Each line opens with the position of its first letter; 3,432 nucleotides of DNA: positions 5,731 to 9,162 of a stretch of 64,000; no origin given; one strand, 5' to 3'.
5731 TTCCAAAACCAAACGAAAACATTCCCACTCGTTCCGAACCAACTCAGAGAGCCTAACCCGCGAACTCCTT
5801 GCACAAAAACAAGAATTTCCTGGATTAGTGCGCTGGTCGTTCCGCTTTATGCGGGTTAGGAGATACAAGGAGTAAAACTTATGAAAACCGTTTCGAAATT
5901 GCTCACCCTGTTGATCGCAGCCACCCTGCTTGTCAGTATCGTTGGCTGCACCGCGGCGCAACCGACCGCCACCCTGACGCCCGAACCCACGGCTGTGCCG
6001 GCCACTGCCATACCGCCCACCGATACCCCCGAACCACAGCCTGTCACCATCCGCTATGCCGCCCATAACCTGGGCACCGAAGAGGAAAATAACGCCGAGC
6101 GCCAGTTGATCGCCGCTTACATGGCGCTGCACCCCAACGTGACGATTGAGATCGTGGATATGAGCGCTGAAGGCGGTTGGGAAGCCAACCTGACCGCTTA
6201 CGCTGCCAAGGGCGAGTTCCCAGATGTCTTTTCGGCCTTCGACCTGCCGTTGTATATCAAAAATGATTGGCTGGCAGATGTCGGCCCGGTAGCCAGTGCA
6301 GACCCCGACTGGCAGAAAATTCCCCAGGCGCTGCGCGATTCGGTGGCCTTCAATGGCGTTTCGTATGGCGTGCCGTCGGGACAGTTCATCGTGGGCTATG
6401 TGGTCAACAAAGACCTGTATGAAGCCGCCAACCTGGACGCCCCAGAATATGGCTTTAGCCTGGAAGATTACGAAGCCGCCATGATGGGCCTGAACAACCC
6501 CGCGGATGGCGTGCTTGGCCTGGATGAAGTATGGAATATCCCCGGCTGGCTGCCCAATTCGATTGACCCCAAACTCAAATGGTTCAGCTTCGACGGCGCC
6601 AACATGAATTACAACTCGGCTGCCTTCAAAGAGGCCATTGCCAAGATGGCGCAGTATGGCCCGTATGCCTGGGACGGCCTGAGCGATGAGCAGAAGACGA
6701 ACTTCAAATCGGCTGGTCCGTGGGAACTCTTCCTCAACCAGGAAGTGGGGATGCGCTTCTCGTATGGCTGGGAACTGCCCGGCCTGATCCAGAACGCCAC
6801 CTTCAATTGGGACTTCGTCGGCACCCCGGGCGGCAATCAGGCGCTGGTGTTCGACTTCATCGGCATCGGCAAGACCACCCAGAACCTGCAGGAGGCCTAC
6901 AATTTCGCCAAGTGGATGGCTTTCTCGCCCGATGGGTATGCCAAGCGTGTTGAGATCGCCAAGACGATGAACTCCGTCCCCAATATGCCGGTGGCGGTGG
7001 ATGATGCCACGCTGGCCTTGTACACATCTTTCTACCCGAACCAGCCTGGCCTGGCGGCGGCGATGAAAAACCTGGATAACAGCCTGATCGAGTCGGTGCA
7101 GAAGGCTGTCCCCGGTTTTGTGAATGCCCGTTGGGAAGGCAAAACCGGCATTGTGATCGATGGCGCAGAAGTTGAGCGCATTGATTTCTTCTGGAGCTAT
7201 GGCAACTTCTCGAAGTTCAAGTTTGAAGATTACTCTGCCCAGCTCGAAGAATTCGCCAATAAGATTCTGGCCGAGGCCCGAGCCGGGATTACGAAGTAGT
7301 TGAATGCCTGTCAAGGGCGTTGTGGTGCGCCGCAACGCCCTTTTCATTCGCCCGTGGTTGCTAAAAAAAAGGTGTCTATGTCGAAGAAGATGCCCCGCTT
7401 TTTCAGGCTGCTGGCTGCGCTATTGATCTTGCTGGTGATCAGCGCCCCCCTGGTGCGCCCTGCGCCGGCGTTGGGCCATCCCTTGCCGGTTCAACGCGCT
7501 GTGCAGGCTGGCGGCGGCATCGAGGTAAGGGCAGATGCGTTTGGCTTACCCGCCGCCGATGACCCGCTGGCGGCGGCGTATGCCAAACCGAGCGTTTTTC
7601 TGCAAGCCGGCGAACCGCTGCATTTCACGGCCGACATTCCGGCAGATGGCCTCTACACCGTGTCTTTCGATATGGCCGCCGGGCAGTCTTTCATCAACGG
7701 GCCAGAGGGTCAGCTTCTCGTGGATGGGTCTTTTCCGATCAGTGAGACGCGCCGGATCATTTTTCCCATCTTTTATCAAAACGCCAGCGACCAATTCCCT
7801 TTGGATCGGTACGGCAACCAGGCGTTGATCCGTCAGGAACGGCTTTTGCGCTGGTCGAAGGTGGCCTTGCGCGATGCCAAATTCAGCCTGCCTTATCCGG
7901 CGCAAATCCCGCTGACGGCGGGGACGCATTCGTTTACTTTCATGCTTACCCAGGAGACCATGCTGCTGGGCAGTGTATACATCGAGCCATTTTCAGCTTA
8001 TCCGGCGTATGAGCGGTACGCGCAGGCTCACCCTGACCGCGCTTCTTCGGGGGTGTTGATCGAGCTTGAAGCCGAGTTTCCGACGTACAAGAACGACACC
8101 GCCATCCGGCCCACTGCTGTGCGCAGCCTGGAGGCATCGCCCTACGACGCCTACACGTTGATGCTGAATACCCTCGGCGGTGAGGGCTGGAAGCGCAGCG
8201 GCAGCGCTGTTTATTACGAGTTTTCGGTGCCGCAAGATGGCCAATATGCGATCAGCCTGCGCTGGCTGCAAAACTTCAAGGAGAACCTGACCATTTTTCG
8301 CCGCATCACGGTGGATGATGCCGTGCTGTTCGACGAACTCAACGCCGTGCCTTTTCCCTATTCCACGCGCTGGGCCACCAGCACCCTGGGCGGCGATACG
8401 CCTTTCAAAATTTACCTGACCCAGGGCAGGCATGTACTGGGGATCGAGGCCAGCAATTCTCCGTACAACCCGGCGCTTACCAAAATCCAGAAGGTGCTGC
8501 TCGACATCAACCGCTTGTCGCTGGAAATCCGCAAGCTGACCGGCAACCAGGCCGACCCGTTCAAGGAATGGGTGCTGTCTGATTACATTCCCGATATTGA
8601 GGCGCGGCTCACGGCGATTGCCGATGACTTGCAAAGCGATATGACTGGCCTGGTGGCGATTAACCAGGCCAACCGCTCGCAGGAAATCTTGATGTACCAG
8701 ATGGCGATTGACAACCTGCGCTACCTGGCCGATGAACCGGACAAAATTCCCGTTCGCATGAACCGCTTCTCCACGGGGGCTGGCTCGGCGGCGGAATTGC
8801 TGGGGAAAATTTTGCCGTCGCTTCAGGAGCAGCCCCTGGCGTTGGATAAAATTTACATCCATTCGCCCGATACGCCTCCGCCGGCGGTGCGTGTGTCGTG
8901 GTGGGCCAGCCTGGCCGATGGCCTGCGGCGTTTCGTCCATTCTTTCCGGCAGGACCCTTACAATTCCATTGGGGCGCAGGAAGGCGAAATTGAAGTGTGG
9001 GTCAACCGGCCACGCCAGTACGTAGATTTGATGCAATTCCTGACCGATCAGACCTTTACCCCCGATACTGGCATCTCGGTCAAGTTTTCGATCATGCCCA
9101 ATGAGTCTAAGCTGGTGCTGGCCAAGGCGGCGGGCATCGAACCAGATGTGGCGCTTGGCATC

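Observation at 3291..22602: Probable beta-1,2-glucan (cyclic glucan/OPG) utilisation locus in a Chloroflexota-like genome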

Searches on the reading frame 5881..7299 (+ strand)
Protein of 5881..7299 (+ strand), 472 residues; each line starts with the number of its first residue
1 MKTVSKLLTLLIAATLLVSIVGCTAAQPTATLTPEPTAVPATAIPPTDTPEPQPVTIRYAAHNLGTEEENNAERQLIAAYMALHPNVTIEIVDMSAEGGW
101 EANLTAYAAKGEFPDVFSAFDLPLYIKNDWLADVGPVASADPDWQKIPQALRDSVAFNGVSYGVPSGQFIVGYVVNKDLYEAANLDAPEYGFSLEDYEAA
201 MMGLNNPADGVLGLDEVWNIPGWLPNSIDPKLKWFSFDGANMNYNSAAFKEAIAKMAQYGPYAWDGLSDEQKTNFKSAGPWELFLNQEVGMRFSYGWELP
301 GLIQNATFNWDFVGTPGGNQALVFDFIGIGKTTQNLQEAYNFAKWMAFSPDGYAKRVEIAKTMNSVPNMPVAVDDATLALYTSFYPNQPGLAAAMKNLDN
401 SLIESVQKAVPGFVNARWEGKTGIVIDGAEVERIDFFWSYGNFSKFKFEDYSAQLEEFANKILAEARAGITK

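Call 4: search_protein_families(library=pfam, proteins=[window:5881-7299:+], max_evalue=0.01)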
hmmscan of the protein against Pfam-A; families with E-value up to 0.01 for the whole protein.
window:5881-7299:+ (472 aa): 1 family
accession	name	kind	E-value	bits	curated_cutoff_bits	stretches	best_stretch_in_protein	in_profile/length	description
PF01547.30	SBP_bac_1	-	3.6e-14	53.9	26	1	70-347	7-301/307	Bacterial extracellular solute-binding protein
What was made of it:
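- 5881..7299 (+): SBP1, a lipoprotein solute-binding protein, probably paired with the second permease pair. Pfam SBP_bac_1 (call 4).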

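Call 58: search_solved_structures(query=window:5881-7299:+, max_evalue=0.01)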
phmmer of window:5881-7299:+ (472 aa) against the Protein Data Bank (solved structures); distinct sequences matched with E-value up to 0.01: 11.
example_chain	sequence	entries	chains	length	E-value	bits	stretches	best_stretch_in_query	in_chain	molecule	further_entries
22hh_A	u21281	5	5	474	1.5e-172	578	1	24-470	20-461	Extracellular solute-binding protein family 1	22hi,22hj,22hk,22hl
5f7v_A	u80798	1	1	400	1e-10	44.4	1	72-357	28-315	Lmo0181 protein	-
4qrz_A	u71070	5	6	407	1.1e-05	27.7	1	75-356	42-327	ABC-TYPE SUGAR TRANSPORTER | ABC transporter, substrate binding protein (Sugar)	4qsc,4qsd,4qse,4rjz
5z6b_A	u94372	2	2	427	8.1e-05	24.9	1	55-243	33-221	Putative ABC transporter substrate-binding protein YesO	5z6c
4r6k_A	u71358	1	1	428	8.1e-05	24.9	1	55-243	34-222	SOLUTE-BINDING PROTEIN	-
9xor_A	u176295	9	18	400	0.00033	22.9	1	75-220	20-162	maltose-binding protein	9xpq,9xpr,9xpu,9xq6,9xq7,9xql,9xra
8art_A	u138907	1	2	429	0.00036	22.7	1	34-226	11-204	Putative secreted maltose-binding protein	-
7ehp_A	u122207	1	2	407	0.00055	22.1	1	85-199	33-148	chitin oligosaccahride binding protein NagB1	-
4rk2_A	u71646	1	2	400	0.0015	20.7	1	73-354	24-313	Putative sugar ABC transporter, substrate-binding protein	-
4g68_B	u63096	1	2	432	0.0021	20.2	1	63-191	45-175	ABC transporter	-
4g68_A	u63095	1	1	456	0.0023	20.1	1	63-191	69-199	ABC transporter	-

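Call 63: search_solved_structures(query=window:5881-7299:+, max_evalue=1e-50, show_alignments=1)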
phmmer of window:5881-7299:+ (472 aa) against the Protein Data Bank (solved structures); distinct sequences matched with E-value up to 1e-50: 1.
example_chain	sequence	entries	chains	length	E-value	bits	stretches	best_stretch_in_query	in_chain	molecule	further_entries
22hh_A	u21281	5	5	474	1.5e-172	578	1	24-470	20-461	Extracellular solute-binding protein family 1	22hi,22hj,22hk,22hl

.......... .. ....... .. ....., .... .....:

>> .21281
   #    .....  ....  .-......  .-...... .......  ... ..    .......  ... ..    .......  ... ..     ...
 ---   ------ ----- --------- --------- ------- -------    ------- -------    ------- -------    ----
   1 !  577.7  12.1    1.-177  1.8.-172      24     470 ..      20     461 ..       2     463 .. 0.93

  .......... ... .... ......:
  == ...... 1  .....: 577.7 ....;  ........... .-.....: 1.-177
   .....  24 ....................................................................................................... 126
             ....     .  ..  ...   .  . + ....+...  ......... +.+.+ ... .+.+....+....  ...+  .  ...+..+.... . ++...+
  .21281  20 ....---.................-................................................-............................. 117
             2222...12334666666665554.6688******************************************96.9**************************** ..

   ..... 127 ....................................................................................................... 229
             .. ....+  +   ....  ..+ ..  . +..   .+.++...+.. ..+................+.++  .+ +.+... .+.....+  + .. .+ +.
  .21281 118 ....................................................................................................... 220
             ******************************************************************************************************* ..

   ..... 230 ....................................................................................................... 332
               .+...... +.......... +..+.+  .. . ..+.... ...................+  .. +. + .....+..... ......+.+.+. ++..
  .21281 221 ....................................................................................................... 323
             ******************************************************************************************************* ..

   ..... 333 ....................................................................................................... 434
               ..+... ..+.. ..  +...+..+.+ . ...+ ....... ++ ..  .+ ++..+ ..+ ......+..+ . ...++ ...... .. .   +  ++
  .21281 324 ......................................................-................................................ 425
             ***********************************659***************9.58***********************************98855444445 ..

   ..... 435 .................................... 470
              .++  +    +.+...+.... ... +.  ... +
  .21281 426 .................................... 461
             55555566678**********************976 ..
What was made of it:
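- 5881..7299 (+): PDB 22hh-22hl at 1.5e-172 (calls 58, 63).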

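Call 76: search_protein_families(library=ncbifam, proteins=[window:5881-7299:+], max_evalue=0.00001)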
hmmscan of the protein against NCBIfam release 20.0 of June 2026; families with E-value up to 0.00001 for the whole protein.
window:5881-7299:+ (472 aa): 0 families

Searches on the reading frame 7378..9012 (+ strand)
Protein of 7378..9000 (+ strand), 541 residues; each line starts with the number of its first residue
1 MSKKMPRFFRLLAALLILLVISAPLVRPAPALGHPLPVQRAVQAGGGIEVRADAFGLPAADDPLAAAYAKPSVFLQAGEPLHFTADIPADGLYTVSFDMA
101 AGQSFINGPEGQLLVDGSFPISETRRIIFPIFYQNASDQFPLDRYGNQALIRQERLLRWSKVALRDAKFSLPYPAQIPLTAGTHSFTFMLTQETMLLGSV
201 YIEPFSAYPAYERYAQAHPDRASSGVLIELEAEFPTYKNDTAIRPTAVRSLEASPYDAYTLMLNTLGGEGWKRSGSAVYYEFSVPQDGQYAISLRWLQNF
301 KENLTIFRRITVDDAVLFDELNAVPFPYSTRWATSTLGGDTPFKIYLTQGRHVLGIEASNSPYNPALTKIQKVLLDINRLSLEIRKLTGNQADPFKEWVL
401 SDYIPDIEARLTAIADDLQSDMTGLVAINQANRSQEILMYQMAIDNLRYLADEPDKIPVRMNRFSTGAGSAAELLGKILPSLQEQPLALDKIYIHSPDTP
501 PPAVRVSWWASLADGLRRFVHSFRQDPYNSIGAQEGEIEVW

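Call 40: search_protein_families(library=pfam, proteins=[window:7378-9000:+], max_evalue=0.01)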
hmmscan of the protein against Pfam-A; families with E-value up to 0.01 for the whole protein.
window:7378-9000:+ (541 aa): 0 families
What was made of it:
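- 7378..10260 (+): Big SBP, 960 aa: signal/anchor, CBM35-like module(s), helical linker, C-terminal SBP domain. The N-terminal 541 aa have no Pfam hit (call 40).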

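Call 83: search_solved_structures(query=A6, max_evalue=10, show_alignments=2)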
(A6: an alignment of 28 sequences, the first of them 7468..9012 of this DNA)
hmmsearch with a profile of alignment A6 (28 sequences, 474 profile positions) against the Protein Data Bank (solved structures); distinct sequences matched with E-value up to 10: 22.
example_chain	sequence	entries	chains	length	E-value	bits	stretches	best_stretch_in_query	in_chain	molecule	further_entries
5x7g_A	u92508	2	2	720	1.3e-07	34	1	197-293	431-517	Cycloisomaltooligosaccharide glucanotransferase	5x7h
8a3k_UNK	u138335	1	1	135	2.5e-07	33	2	336-402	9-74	sc-apCC-4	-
9r1j_A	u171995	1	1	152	0.00012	24.1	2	335-403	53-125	sc-apCC-4-NR-1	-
9r1k_A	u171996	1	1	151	0.00032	22.8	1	336-403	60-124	sc-apCC-4-A7F-1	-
9r1n_A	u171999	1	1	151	0.0007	21.6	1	336-402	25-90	sc-apCC-4-DPH-2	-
7y9n_A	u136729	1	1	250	0.00087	21.3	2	285-360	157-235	Spike protein S2',5HB-H2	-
3wnp_A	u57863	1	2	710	0.0011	21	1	179-293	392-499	Cycloisomaltooligosaccharide glucanotransferase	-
3wnl_A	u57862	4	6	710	0.0012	20.9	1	179-293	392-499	Cycloisomaltooligosaccharide glucanotransferase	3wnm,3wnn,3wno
3wnk_A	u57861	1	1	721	0.0012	20.9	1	179-293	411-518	Cycloisomaltooligosaccharide glucanotransferase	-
8qae_A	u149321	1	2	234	0.0016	20.5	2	291-404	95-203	sc-apCC-6-SLLA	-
2vzp_A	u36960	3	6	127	0.0033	19.4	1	201-299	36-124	EXO-BETA-D-GLUCOSAMINIDASE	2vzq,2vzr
2w1w_A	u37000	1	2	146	0.0057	18.6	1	200-288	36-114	LIPOLYTIC ENZYME, G-D-S-L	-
2w47_A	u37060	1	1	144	0.0058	18.6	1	200-288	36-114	LIPOLYTIC ENZYME, G-D-S-L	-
9r1m_A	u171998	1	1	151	0.017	17.1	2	335-404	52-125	sc-apCC-4-LMF-1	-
9rzx_A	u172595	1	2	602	0.09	14.7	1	199-225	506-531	Alpha-L-fucosidase, family GH29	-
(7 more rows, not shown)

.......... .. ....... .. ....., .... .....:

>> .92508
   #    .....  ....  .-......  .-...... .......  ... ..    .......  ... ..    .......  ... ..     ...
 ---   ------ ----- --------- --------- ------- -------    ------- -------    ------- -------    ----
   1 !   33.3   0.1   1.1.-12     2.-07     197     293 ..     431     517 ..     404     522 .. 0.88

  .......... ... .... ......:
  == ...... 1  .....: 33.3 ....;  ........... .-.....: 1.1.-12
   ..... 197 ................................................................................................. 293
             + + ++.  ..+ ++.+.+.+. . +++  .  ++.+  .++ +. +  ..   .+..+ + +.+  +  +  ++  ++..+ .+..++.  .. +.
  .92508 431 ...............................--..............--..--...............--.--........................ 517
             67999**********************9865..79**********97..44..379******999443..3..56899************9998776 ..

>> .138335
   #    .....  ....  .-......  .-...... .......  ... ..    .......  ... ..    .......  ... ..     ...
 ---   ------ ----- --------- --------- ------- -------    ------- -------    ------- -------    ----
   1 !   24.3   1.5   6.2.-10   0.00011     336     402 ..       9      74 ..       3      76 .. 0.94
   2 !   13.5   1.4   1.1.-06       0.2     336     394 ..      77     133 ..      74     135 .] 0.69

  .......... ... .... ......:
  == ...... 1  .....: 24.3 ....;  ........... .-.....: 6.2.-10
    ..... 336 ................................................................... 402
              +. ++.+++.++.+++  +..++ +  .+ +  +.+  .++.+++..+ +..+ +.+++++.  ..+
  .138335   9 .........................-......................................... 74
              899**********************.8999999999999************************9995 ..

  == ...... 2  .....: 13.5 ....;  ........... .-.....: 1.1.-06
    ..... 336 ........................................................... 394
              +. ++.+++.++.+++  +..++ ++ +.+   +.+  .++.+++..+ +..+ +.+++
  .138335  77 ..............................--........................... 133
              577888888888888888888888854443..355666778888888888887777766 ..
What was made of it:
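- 7378..10260 (+): An N-terminal profile hits CBM35 modules (5x7g 1.3e-7, 2vzp, 2w1w; call 83).
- The CBM35-SBP fusion and a surface endo-enzyme point to a polymer (call 83).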
